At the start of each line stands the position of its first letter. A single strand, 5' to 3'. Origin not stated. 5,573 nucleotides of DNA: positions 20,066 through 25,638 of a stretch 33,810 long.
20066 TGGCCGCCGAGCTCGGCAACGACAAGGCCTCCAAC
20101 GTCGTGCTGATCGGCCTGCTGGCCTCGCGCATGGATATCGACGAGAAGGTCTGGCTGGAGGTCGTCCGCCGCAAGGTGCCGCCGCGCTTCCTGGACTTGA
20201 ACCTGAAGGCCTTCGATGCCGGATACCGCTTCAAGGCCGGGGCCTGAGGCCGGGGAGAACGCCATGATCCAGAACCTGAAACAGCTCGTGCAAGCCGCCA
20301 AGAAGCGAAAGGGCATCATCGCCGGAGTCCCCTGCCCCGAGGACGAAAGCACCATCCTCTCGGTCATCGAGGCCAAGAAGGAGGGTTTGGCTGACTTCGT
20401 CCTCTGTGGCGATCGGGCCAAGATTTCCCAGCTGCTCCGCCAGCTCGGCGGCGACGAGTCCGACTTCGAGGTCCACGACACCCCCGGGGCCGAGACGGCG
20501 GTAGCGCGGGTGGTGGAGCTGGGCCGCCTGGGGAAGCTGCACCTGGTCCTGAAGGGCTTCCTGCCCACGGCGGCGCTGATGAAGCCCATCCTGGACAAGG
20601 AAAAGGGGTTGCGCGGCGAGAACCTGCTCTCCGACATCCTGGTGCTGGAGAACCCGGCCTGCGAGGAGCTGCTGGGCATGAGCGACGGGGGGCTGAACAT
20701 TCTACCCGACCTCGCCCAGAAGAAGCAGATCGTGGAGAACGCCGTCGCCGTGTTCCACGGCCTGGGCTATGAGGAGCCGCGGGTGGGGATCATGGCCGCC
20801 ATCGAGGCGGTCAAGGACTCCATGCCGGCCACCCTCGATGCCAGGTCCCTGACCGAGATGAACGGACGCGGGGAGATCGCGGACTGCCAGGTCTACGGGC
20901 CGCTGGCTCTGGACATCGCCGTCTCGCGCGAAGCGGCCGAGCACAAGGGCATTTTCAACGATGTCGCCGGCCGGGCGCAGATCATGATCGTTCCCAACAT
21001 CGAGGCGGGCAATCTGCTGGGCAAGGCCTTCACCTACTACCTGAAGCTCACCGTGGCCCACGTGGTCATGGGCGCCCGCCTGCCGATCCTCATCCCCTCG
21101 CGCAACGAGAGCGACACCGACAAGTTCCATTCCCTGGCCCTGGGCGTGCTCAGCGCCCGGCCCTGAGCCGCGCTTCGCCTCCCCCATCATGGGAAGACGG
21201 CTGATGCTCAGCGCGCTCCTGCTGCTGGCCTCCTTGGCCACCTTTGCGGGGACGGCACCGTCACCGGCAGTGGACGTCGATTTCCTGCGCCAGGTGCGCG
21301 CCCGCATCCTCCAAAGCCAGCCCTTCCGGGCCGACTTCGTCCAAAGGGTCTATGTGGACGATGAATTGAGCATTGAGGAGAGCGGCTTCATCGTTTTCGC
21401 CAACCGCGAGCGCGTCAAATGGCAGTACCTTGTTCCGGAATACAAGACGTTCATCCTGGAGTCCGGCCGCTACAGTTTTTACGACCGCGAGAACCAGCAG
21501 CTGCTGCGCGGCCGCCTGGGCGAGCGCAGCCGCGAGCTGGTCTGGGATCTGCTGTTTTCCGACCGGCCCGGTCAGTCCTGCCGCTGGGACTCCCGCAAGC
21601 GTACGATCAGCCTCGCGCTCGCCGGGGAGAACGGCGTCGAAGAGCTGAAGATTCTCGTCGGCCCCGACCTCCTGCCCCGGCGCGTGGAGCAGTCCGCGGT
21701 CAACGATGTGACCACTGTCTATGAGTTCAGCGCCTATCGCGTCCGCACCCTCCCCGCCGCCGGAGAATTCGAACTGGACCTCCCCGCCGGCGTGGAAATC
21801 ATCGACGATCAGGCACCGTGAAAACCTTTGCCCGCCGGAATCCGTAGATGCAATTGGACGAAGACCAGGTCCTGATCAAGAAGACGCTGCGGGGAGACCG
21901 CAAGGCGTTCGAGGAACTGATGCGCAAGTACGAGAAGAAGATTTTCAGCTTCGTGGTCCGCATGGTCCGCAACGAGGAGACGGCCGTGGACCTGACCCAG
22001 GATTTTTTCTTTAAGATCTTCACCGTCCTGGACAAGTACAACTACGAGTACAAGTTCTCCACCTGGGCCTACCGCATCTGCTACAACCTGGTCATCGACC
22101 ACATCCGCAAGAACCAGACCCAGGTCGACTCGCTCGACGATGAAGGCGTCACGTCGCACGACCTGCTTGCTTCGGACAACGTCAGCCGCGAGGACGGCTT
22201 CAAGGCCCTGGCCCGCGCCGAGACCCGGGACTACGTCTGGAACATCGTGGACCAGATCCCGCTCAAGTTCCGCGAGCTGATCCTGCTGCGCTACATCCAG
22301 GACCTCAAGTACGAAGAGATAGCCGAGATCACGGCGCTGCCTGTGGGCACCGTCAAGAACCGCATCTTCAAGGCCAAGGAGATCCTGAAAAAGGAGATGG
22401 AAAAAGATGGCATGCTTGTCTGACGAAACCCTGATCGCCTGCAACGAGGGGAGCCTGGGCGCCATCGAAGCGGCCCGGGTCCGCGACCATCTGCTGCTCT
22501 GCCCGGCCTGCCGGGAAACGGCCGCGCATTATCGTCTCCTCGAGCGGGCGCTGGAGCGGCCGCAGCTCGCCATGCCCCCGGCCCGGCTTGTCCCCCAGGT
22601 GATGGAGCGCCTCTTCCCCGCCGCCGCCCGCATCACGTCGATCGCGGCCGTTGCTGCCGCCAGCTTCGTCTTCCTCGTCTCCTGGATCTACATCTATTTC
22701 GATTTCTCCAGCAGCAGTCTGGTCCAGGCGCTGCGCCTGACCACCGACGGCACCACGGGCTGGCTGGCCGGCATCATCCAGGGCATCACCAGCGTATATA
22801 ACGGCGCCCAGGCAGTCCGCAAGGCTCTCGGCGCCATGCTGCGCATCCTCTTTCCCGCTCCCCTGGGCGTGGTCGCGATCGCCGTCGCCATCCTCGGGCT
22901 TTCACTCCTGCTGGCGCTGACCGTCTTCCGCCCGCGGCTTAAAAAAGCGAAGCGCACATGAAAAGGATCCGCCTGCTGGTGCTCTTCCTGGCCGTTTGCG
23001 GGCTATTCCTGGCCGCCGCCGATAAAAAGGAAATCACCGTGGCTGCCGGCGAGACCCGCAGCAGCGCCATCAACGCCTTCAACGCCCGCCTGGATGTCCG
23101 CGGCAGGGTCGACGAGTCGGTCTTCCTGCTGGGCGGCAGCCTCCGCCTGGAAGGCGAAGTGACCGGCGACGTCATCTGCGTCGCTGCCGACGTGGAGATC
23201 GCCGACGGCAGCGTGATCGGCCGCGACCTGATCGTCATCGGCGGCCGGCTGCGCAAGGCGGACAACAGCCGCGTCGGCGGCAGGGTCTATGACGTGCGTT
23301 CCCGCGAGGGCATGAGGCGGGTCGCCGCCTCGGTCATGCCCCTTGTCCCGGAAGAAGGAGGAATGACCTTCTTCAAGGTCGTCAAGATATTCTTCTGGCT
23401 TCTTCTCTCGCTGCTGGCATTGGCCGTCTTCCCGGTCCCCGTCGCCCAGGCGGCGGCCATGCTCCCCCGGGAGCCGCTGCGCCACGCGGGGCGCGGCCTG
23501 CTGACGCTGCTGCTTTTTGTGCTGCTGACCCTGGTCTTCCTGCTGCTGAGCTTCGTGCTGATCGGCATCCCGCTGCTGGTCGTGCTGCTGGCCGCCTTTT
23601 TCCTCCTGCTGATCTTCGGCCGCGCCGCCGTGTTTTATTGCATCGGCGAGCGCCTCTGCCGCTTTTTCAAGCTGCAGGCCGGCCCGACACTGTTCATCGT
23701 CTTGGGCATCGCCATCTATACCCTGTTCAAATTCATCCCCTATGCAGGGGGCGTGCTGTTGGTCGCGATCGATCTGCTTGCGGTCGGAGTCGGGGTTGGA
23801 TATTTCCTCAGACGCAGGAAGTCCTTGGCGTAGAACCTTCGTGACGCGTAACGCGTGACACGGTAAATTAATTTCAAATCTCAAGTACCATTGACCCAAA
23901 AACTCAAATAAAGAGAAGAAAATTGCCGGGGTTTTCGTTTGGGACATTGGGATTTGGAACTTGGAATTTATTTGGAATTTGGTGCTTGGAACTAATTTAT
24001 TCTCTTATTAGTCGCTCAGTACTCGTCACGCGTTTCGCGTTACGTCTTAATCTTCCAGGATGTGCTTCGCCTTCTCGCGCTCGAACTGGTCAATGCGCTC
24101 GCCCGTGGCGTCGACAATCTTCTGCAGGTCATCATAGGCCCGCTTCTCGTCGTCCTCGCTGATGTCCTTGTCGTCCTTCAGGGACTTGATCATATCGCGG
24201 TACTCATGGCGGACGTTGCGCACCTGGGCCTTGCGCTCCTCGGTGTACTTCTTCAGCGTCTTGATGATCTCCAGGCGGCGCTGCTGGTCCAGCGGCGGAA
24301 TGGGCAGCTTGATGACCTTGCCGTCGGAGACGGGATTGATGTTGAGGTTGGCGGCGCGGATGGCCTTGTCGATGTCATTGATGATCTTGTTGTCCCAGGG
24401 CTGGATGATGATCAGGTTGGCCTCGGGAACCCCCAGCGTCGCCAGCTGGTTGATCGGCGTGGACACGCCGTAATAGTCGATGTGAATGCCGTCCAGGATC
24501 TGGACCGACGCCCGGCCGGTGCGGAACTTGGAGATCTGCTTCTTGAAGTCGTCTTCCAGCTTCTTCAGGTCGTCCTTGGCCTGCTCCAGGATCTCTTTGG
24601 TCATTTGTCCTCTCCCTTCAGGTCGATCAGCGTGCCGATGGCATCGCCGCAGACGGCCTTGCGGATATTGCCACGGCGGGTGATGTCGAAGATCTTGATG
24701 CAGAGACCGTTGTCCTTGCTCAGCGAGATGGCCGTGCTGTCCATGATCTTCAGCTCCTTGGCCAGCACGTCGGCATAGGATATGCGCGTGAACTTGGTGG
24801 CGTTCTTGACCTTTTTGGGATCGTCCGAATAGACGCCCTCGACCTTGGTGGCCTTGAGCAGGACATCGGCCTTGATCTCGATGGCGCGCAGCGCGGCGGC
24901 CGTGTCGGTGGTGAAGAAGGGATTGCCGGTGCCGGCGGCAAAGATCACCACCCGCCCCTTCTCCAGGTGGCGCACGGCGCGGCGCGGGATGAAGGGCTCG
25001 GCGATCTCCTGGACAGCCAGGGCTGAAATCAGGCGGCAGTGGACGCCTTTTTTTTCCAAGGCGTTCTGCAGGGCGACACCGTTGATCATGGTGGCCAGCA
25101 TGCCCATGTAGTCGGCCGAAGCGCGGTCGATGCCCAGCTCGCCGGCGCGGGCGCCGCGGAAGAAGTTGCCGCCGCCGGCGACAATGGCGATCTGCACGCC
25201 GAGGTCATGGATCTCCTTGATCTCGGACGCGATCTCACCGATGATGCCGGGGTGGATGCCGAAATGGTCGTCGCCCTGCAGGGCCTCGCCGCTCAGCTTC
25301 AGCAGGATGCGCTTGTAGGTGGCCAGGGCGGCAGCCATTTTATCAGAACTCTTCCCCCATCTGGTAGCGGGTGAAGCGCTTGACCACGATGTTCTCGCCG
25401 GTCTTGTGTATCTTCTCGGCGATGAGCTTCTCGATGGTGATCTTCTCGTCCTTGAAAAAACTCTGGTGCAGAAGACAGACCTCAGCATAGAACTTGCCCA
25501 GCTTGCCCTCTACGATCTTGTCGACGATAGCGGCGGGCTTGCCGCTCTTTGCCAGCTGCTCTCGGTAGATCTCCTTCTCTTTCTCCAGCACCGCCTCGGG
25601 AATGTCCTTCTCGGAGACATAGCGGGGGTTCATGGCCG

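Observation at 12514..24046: Common design rule: intergenic hairpins whose arms are phase-locked arrays of 6-7 nt words, each with a different alphabet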

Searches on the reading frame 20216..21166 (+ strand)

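Call 10: search_protein_families(library=pfam, proteins=[window:20216-21166:+])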
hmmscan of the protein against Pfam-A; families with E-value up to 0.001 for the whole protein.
window:20216-21166:+ (316 aa): 1 family
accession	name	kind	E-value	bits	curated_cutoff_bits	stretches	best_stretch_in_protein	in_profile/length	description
PF01515.24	PTA_PTB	-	7.5e-35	121.3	24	1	104-309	113-317/319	Phosphate acetyl/butaryl transferase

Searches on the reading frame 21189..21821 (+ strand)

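Call 37: search_protein_families(library=pfam, proteins=[window:21189-21821:+], max_evalue=0.01)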
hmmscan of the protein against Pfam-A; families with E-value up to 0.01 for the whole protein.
window:21189-21821:+ (210 aa): 1 family
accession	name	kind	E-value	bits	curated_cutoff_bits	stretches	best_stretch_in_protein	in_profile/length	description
PF03548.22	LolA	-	0.00023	21.4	23.6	1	44-195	4-163/165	Outer membrane lipoprotein carrier protein LolA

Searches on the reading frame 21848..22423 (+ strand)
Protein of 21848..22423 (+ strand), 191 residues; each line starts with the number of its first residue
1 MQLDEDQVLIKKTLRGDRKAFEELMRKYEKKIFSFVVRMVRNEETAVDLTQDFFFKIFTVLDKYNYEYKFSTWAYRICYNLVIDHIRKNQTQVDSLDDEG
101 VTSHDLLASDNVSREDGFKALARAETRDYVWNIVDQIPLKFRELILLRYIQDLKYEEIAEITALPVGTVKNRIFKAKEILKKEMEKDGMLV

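Call 37: search_protein_families(library=pfam, proteins=[window:21848-22423:+], max_evalue=0.01)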
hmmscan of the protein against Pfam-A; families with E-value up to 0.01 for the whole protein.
window:21848-22423:+ (191 aa): 4 families
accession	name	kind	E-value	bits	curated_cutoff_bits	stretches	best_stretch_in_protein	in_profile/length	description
PF04542.20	Sigma70_r2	-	2.5e-14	53.3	24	1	24-90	1-69/71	Sigma-70 region 2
PF08281.18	Sigma70_r4_2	-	5e-13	48.9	25.7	1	129-178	3-52/54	Sigma-70, region 4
PF04545.22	Sigma70_r4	-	2.6e-07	30.5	24.1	1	140-181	8-49/50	Sigma-70, region 4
PF12645.13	HTH_16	-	0.0015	19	22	1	9-56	3-56/65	Helix-turn-helix domain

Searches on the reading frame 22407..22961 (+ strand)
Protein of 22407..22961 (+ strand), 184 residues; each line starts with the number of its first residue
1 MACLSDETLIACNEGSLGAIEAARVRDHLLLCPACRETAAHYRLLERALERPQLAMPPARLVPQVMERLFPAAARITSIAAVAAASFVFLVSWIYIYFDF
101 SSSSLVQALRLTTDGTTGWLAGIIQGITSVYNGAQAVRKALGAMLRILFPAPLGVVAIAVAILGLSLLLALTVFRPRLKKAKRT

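Call 37: search_protein_families(library=pfam, proteins=[window:22407-22961:+], max_evalue=0.01)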
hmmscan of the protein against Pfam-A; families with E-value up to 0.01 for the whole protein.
window:22407-22961:+ (184 aa): 1 family
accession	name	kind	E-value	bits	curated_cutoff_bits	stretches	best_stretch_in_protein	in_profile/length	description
PF13490.11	zf-HC2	-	0.00021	21.8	22.2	1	15-36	14-35/35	Putative zinc-finger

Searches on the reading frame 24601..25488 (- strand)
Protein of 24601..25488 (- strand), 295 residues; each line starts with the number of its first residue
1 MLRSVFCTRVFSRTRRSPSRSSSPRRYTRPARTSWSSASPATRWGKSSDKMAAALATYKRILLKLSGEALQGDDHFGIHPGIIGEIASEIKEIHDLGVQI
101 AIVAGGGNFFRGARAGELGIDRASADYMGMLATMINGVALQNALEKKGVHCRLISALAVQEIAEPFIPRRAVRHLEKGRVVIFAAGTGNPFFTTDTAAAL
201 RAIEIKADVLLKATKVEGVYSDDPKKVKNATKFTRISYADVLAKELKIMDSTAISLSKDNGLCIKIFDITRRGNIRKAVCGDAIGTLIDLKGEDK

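Call 73: search_protein_families(library=pfam, proteins=[window:24601-25488:-], max_evalue=0.0001)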
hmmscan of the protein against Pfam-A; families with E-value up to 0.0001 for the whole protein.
window:24601-25488:- (295 aa): 1 family
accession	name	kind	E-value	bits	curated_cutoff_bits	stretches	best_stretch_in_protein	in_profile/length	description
PF00696.33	AA_kinase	-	7.1e-34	118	24.9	1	59-267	1-233/234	Amino acid kinase family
